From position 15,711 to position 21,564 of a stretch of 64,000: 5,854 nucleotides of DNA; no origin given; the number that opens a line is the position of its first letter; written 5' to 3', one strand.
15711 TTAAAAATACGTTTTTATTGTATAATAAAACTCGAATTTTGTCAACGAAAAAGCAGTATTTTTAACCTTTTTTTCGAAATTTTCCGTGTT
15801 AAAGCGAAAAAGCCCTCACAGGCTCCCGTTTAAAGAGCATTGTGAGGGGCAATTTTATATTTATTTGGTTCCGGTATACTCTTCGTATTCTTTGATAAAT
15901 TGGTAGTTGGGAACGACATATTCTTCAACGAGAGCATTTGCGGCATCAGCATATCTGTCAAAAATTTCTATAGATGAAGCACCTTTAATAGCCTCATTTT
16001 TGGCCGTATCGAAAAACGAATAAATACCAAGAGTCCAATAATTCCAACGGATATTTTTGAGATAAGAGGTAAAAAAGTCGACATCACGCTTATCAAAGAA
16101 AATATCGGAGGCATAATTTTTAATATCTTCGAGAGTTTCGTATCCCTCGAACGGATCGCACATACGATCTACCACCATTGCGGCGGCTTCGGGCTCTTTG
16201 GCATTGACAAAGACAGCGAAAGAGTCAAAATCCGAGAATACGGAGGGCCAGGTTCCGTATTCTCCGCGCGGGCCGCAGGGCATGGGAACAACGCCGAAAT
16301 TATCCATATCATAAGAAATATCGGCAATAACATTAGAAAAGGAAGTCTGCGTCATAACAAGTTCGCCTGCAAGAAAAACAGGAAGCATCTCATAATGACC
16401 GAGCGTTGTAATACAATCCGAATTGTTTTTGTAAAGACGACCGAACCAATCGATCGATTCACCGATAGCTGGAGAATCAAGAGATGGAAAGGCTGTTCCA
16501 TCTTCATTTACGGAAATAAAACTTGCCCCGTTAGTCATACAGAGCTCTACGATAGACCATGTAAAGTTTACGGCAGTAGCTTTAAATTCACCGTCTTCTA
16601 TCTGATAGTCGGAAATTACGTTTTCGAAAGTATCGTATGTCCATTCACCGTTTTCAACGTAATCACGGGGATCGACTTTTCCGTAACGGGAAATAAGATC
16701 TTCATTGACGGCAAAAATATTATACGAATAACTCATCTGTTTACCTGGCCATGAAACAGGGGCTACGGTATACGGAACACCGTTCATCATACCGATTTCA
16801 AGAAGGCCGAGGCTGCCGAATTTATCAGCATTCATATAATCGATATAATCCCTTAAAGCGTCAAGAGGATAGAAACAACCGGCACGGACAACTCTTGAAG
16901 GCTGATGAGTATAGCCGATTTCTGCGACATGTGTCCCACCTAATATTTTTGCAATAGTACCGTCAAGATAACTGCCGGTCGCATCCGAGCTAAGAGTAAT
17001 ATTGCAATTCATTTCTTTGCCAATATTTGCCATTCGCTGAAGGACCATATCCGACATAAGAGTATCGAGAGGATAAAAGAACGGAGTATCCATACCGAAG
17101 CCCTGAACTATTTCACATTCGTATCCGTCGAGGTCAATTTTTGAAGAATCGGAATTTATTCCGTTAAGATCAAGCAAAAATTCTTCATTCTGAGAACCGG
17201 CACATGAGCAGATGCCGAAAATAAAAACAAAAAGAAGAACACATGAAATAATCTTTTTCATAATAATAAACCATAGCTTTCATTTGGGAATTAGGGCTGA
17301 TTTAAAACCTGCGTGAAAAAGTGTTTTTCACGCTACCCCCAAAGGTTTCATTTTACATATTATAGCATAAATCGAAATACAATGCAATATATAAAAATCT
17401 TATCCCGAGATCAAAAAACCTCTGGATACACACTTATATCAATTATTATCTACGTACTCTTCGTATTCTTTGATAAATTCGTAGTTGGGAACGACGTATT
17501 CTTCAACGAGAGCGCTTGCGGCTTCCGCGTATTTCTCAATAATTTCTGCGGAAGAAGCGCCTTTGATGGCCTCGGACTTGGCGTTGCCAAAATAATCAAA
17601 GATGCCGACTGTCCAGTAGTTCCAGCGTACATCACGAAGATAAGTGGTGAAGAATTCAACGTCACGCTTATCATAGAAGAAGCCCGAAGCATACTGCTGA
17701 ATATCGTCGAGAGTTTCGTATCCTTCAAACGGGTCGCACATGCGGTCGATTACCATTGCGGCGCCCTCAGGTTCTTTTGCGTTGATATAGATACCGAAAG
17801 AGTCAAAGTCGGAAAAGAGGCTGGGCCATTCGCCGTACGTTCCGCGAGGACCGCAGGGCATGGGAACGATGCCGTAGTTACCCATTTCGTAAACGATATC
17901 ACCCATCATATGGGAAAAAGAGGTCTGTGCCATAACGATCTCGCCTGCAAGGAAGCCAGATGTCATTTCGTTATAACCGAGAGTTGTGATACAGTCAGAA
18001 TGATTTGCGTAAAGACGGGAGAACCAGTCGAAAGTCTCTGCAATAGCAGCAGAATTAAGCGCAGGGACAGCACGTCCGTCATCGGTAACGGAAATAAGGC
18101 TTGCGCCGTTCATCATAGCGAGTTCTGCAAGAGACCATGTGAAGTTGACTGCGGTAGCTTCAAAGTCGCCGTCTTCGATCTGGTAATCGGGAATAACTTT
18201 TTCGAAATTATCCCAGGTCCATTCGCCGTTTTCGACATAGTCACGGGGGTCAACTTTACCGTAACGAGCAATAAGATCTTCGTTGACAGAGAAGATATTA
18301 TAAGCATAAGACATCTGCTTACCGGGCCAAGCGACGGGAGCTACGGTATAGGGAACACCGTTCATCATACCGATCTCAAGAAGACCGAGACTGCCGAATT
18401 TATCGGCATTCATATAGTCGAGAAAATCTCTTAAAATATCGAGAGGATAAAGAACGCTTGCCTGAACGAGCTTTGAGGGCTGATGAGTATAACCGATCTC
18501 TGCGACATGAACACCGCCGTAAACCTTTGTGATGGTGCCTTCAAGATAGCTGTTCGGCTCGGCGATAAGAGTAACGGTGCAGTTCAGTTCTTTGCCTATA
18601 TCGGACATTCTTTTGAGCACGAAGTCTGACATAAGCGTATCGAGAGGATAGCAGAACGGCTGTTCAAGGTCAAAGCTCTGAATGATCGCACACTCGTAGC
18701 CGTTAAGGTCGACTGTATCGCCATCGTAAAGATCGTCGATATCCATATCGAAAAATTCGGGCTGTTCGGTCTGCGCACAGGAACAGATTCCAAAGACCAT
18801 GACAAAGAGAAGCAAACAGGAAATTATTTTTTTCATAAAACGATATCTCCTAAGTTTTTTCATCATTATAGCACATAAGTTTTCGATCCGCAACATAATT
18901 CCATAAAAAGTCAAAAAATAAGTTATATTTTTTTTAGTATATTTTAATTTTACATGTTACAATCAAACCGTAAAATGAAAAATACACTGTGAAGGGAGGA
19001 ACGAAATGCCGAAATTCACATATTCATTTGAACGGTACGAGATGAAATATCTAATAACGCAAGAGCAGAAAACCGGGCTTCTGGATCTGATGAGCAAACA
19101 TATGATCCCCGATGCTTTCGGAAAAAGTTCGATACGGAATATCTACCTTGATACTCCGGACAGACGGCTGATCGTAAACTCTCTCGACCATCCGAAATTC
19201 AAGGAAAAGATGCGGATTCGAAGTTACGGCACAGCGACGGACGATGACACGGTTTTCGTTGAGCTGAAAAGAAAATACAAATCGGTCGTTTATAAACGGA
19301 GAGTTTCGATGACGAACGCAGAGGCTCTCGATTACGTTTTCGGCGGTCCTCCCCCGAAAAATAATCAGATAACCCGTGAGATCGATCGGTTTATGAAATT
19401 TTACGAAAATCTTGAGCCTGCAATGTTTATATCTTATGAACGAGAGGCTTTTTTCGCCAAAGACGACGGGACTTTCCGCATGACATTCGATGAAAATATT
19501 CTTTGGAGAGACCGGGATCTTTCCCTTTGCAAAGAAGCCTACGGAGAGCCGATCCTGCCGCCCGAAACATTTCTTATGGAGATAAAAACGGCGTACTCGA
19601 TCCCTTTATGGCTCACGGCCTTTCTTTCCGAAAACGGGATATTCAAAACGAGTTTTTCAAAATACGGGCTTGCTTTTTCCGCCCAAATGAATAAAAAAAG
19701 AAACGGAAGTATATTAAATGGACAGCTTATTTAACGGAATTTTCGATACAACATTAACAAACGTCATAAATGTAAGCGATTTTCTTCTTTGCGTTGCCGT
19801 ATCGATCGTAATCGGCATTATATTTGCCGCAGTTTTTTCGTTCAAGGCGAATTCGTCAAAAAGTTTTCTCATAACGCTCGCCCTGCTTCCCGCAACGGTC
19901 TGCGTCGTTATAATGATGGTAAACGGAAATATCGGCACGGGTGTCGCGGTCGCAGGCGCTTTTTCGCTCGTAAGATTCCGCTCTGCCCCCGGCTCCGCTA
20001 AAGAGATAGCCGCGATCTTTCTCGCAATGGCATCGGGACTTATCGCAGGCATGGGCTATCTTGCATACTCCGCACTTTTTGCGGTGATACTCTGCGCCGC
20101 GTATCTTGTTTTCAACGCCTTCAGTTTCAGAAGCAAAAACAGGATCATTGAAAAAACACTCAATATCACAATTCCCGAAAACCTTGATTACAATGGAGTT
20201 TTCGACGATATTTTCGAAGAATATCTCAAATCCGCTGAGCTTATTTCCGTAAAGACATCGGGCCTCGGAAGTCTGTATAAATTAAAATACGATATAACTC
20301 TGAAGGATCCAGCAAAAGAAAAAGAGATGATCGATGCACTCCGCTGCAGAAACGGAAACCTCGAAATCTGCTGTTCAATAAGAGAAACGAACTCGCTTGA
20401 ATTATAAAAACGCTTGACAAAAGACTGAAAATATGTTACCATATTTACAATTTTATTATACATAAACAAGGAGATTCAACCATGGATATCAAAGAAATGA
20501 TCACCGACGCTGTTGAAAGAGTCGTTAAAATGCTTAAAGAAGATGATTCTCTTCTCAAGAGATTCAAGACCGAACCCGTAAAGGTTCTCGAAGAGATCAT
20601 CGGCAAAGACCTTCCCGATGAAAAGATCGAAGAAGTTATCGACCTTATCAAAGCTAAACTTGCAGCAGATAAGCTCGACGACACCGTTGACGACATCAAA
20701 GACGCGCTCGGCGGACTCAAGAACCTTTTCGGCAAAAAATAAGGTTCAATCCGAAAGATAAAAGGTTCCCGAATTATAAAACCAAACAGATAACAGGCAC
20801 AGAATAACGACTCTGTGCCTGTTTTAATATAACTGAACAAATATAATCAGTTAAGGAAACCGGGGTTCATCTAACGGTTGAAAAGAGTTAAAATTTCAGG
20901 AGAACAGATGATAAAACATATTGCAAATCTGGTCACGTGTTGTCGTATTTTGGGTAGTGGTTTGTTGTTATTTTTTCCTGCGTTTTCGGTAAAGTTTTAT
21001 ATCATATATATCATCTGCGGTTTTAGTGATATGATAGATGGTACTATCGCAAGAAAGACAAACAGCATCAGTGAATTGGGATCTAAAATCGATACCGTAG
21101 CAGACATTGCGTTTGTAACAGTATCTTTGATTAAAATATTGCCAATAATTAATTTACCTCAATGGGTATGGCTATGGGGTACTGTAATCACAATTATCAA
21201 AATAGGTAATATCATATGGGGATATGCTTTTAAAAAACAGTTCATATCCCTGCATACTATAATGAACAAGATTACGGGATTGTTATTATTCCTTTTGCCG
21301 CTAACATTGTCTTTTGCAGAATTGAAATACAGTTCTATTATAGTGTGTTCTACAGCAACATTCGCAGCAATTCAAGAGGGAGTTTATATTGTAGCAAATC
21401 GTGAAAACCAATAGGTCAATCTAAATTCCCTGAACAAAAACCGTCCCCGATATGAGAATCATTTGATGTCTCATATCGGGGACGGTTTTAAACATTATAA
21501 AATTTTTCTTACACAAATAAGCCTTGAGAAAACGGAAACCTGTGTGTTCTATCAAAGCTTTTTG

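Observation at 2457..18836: Array of seven paralogous ~460-aa lipoproteins (SBP-like) with no cognate permeases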

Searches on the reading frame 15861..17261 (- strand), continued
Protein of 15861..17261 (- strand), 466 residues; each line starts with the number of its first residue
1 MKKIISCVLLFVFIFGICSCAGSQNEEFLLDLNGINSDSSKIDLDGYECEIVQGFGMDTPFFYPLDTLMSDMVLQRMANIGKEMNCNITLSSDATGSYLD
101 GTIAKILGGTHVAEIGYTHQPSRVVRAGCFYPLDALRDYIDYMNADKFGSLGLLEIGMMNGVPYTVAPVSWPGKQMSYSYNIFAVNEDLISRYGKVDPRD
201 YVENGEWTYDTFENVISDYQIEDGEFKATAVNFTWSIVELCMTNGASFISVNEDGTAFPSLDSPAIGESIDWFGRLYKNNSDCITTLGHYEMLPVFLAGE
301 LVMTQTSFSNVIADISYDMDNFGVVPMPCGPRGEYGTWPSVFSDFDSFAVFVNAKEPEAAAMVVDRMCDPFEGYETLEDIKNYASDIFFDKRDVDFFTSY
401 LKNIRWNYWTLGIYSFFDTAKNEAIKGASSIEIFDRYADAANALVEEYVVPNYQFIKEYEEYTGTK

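Call 57: find_related_loci(query=A2, collection=metagenome_contigs, flank=10000)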
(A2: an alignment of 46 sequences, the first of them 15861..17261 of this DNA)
Query A2 (466 aa) in metagenome_contigs; peptide patterns used: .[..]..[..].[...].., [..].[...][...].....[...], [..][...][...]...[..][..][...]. (x = any residue, [..] = any of these).
332 stretches matched a pattern; 53 encode a relative of the query (tblastn E <= 1e-3); 52 distinct loci.
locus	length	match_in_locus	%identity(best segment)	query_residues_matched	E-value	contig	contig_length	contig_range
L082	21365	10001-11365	52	1-461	1e-166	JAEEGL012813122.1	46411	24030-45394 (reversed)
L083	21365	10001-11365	53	1-461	1e-166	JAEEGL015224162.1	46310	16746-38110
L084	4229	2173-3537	52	1-461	4e-172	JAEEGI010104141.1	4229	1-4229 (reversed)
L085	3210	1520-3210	49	1-458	1e-159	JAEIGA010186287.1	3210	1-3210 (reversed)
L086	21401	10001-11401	47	1-464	2e-147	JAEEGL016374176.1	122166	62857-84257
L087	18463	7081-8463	43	1-460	5e-135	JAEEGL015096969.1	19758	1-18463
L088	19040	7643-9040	43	1-464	1e-133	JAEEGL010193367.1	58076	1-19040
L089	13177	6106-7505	48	1-464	2e-132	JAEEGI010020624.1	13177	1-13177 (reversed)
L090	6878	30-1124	47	99-461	2e-106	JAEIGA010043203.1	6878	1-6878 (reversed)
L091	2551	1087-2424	32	1-432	3e-52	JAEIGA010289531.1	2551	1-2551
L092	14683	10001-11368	31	1-453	1e-50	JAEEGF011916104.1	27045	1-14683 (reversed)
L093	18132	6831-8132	31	18-454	3e-50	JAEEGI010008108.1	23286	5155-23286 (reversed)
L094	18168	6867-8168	31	18-454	3e-50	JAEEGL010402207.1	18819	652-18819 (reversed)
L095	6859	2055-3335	30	1-415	5e-50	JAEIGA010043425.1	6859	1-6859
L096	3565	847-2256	30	1-462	7e-50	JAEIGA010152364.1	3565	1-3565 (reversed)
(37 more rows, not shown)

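Call 67: search_protein_families(library=pfam, alignment_id=A2, max_evalue=0.01)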
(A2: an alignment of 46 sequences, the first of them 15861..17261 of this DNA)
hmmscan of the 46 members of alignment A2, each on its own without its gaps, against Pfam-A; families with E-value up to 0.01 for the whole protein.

A. member 1, window:15861-17261:- (466 aa): 1 family
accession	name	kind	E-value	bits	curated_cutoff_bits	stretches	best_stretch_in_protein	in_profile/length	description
PF13416.11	SBP_bac_8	-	4.4e-10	40.2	27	1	114-362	43-237/279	Bacterial extracellular solute-binding protein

B. families by the number of members that match (of 46 scanned): 2 families
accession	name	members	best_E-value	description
PF13416.11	SBP_bac_8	13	6.7e-13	Bacterial extracellular solute-binding protein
PF01547.30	SBP_bac_1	4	2.1e-06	Bacterial extracellular solute-binding protein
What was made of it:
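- On Pfam SBP_bac_1 (PF01547) / SBP_bac_8 (PF13416) extracellular solute-binding proteins: Among 46 family members, 13 match SBP_bac_8 and 4 match SBP_bac_1 at E<=0.01 (call 67).
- Closest known: CUT1-type carbohydrate solute-binding proteins. Different: Most members fall below Pfam detection (call 67).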

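Call 72: search_protein_families(library=pfam, proteins=[L035:2730-3992:+, L035:1339-2448:+, L052:4876-6120:+, L052:3543-4568:+, L028:16049-17377:+, L040:514-2235:-, L055:969-2426:+, L057:2223-3542:+, L062:16176-17498:+, L065:8689-9996:+], max_evalue=0.0001)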
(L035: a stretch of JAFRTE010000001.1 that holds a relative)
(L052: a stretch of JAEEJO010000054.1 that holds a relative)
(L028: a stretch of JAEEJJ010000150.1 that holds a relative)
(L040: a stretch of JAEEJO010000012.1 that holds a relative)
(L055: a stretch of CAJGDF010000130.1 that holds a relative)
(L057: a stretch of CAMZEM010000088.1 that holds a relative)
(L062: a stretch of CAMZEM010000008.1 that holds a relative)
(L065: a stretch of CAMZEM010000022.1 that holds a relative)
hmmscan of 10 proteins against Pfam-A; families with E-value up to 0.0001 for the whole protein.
L035:2730-3992:+ (421 aa): 1 family
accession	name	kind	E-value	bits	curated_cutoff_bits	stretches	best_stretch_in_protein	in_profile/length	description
PF00999.27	Na_H_Exchanger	-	2.9e-32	112.4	26.2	1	50-383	8-343/375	Sodium/hydrogen exchanger, transmembrane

L035:1339-2448:+ (370 aa): 1 family
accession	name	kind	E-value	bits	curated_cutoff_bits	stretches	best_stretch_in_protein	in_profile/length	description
PF02517.21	Rce1-like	-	6.9e-10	39.5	22.4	1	189-274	4-92/93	Type II CAAX prenyl endopeptidase Rce1-like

L052:4876-6120:+ (415 aa): 1 family
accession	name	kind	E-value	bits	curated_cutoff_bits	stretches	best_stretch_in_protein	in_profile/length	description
PF00999.27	Na_H_Exchanger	-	6e-33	114.6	26.2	1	41-377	6-343/375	Sodium/hydrogen exchanger, transmembrane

L052:3543-4568:+ (342 aa): 1 family
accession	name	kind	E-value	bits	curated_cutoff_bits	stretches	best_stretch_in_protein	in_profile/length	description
PF02517.21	Rce1-like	-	1.3e-10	41.8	22.4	1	161-240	4-86/93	Type II CAAX prenyl endopeptidase Rce1-like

L028:16049-17377:+ (443 aa): 2 families
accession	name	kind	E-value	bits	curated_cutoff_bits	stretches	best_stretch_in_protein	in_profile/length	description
PF07690.21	MFS_1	-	1.7e-25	90.2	33.4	2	29-337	1-287/347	Major Facilitator Superfamily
PF05977.19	MFS_3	-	8.7e-10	38.1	27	1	23-268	9-247/524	Transmembrane secretion effector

L040:514-2235:- (574 aa): 1 family
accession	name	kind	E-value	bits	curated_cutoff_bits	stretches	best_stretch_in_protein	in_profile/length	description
PF07556.16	DUF1538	-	4e-119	396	22.6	2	332-540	2-210/211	Protein of unknown function (DUF1538)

L055:969-2426:+ (486 aa): 1 family
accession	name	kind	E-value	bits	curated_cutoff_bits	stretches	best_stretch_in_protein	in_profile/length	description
PF02386.22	TrkH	-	1.2e-67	229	27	1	51-480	10-491/502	Cation transport protein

L057:2223-3542:+ (440 aa): 1 family
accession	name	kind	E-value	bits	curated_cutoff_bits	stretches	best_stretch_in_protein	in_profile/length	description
PF02698.23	DUF218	-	3.9e-25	88.7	27.6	1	260-409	1-133/133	DUF218 domain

L062:16176-17498:+ (441 aa): 1 family
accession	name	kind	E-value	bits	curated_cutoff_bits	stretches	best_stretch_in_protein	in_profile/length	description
PF07690.21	MFS_1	-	2.9e-14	53.2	33.4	1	33-366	7-347/347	Major Facilitator Superfamily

L065:8689-9996:+ (436 aa): 1 family
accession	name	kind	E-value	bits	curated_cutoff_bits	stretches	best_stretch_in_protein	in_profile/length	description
PF01554.23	MatE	-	3.1e-42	144.4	24.9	2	9-170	1-161/161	MatE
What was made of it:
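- Tried and rejected: Membrane proteins near arrays are Na/H exchangers, Rce1-like proteins, MFS_1, TrkH, DUF1538 and MatE, none of them sugar transporters (call 72).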

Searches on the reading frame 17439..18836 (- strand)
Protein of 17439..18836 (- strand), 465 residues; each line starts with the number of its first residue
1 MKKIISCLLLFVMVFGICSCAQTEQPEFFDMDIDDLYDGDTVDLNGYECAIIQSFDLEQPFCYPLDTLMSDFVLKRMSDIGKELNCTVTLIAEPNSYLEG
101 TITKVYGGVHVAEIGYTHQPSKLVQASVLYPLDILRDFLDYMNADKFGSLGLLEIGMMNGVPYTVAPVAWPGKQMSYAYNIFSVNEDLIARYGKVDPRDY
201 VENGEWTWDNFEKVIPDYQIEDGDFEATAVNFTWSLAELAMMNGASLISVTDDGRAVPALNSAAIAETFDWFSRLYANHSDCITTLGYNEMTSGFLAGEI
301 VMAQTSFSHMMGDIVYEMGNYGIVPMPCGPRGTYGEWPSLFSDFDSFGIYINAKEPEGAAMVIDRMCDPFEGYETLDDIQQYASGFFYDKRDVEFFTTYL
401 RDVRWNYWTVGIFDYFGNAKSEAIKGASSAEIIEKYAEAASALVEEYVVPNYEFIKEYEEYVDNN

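Call 3: search_protein_families(library=pfam, proteins=[window:17439-18836:-], max_evalue=1)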
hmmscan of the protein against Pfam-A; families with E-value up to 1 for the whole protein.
window:17439-18836:- (465 aa): 1 family
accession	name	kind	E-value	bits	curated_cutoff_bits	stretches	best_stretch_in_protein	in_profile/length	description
PF13416.11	SBP_bac_8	-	2.6e-08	34.5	27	1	117-361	47-237/279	Bacterial extracellular solute-binding protein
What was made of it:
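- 17439..18836 (-): Copy 7, 465 aa. SBP_bac_8 at 34.5 bits (call 3).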

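Call 4: search_protein_families(library=ncbifam, proteins=[window:17439-18836:-], max_evalue=1)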
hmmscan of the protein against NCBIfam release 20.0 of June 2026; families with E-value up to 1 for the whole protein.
window:17439-18836:- (465 aa): 0 families

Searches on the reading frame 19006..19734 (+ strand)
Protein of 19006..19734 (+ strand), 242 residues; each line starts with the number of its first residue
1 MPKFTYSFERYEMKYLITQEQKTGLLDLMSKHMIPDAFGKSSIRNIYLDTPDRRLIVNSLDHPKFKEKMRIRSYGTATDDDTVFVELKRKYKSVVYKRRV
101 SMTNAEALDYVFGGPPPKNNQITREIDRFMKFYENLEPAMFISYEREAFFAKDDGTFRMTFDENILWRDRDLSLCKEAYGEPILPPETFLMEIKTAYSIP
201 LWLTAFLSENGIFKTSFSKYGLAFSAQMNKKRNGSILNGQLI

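Call 8: search_protein_families(library=pfam, proteins=[window:19006-19734:+], max_evalue=0.001)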
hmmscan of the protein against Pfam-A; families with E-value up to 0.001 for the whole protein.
window:19006-19734:+ (242 aa): 1 family
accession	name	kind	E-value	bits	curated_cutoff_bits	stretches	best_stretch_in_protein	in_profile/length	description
PF09359.15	VTC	-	3.6e-41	141.7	23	1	10-223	2-230/235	VTC domain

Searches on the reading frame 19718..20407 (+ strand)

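Call 8: search_protein_families(library=pfam, proteins=[window:19718-20407:+], max_evalue=0.001)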
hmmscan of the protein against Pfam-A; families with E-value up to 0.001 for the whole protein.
window:19718-20407:+ (229 aa): 1 family
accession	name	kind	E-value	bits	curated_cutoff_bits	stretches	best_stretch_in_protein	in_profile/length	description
PF16316.10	DUF4956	-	3.2e-15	56.7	30.6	1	31-142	3-119/169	Domain of unknown function (DUF4956)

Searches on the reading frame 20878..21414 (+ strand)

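Call 47: search_protein_families(library=pfam, proteins=[window:20878-21414:+], max_evalue=0.0001)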
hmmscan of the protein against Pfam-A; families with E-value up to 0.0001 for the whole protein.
window:20878-21414:+ (178 aa): 1 family
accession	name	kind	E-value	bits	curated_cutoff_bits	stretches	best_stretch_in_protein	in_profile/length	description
PF01066.26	CDP-OH_P_transf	-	2.4e-15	57.7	22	1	14-157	2-144/152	CDP-alcohol phosphatidyltransferase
